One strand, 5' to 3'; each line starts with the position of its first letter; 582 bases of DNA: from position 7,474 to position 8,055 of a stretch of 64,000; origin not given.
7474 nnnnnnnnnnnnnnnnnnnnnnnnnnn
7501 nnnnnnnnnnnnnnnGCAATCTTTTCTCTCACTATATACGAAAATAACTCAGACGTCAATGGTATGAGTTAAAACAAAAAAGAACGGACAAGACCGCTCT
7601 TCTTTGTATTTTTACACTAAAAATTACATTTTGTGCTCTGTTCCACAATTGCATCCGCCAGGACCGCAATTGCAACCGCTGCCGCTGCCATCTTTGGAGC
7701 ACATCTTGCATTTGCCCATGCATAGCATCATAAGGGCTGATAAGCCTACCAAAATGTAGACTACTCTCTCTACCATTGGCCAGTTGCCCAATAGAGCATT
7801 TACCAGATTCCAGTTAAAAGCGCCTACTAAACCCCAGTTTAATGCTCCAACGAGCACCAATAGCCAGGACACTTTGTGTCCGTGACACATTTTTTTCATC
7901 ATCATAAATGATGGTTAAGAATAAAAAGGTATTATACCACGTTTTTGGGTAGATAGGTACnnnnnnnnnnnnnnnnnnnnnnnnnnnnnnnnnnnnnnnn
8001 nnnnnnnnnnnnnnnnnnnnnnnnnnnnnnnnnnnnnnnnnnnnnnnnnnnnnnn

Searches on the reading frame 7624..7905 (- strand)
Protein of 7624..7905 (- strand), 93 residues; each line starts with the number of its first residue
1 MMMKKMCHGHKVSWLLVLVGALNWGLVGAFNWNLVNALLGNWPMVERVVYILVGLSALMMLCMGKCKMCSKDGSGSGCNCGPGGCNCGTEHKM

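Call 31: search_protein_families(library=pfam, proteins=[window:7624-7905:-], max_evalue=0.01)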
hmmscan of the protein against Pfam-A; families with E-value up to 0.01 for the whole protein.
window:7624-7905:- (93 aa): 1 family
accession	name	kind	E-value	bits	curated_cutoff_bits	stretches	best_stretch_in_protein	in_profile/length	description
PF04070.17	DUF378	-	4.6e-19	68.5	25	1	11-62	5-57/60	Domain of unknown function (DUF378)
